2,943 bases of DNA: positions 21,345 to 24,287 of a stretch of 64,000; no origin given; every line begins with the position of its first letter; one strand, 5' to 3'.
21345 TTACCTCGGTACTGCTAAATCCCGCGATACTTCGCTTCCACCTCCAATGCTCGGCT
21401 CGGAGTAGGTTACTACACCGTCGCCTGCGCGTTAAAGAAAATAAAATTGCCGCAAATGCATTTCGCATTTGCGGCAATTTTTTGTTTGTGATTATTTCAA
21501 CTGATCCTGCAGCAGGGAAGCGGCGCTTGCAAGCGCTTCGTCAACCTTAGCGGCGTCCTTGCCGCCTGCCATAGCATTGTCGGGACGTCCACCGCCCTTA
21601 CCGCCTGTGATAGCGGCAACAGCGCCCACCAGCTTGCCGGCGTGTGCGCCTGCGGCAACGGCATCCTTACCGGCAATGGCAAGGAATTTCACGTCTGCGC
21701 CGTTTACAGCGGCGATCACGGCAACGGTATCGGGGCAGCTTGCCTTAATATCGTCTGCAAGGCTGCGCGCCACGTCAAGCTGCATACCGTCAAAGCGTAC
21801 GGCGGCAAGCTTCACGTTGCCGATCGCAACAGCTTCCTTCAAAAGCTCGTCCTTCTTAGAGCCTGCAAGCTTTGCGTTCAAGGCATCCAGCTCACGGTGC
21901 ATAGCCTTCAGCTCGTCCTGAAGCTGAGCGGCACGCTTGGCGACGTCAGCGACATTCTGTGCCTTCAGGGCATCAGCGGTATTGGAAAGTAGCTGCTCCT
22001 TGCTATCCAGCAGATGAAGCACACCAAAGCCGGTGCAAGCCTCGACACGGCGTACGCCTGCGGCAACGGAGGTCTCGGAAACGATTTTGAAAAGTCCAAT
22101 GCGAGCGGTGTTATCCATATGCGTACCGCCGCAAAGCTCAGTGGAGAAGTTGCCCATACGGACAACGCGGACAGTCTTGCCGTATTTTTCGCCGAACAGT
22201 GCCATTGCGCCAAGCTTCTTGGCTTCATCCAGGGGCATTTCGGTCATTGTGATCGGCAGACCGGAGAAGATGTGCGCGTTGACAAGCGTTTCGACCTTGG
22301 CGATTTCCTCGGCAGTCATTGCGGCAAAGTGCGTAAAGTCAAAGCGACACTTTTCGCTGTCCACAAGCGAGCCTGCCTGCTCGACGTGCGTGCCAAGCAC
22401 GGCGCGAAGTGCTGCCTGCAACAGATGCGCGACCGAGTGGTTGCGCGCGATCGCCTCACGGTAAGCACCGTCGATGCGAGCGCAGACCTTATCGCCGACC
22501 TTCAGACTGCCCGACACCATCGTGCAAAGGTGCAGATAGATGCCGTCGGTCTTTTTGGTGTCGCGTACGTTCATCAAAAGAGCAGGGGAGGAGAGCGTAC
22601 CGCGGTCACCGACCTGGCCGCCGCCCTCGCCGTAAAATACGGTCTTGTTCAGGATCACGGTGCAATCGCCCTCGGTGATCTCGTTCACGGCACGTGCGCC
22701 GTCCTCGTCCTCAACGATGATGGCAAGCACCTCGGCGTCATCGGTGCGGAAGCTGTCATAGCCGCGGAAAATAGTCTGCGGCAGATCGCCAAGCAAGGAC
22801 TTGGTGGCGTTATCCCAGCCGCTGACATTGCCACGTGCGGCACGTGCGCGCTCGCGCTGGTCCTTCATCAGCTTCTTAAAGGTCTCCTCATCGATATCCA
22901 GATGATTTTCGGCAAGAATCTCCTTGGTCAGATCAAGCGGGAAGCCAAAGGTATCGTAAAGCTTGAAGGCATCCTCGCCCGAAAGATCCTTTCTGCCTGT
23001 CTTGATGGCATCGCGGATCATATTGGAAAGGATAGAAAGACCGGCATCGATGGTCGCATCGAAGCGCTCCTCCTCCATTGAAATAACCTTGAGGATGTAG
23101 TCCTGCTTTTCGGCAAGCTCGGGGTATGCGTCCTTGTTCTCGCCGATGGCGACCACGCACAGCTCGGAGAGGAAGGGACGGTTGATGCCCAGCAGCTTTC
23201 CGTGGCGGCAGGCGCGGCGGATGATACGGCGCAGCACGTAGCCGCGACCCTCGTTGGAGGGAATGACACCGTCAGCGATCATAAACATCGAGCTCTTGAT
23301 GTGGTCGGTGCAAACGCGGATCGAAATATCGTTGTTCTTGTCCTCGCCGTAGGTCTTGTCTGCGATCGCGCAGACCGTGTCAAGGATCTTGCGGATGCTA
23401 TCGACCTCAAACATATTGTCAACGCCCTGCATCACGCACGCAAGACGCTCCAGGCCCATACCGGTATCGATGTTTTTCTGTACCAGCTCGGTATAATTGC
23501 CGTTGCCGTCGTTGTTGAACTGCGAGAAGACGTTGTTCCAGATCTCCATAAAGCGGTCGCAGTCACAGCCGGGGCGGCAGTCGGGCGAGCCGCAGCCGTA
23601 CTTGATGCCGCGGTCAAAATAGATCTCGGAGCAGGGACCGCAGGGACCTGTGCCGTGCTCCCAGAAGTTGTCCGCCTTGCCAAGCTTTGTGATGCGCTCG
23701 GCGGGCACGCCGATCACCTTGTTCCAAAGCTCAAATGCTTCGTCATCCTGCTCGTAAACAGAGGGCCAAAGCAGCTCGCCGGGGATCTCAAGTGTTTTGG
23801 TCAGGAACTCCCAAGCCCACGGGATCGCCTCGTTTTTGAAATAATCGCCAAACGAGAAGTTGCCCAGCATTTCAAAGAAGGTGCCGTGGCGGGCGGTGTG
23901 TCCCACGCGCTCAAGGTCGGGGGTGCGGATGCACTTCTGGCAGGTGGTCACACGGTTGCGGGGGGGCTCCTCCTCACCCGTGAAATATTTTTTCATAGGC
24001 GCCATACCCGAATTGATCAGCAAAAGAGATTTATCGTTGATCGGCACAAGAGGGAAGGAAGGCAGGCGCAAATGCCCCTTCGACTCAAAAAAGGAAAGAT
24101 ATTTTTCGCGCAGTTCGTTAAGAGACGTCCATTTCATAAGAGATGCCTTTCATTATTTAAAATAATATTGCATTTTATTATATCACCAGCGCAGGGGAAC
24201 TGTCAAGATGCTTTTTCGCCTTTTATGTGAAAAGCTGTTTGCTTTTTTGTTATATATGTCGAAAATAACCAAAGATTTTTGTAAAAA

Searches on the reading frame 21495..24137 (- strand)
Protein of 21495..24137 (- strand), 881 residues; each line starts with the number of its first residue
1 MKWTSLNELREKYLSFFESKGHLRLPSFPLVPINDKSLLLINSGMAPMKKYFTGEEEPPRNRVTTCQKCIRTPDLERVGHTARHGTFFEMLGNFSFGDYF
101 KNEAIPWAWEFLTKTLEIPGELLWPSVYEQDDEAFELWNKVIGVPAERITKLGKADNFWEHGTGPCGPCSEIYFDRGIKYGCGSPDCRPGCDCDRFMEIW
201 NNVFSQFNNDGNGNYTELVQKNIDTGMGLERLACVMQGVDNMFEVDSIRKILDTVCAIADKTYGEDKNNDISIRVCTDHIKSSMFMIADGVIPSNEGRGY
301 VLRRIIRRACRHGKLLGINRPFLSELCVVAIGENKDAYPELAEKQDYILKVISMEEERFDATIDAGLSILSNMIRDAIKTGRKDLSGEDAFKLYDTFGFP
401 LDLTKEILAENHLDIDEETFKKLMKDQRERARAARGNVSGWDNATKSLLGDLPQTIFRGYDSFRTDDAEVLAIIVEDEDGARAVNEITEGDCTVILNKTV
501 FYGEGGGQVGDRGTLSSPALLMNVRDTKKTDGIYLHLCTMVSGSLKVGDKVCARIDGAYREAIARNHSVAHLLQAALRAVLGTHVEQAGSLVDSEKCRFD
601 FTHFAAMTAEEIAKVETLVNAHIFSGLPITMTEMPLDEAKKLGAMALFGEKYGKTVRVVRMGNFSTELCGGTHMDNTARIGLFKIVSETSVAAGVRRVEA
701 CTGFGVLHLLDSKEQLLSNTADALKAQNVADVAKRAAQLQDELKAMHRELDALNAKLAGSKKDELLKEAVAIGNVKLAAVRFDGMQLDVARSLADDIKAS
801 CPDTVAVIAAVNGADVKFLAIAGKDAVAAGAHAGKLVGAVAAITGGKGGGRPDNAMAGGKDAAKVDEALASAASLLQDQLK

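Call 35: search_protein_families(library=pfam, max_evalue=0.00001, proteins=[window:21495-24137:-])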
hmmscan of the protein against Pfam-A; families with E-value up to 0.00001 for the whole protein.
window:21495-24137:- (881 aa): 3 families
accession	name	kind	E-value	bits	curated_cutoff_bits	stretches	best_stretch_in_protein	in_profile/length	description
PF01411.24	tRNA-synt_2c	-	2.8e-193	643.9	30.3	1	8-557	1-550/552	tRNA synthetases class II (A)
PF07973.19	tRNA_SAD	-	6.2e-18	64.9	24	1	656-699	1-44/44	Threonyl and Alanyl tRNA synthetase second additional domain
PF02272.25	DHHA1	-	1.4e-11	45.2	25.9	1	775-877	2-101/102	DHHA1 domain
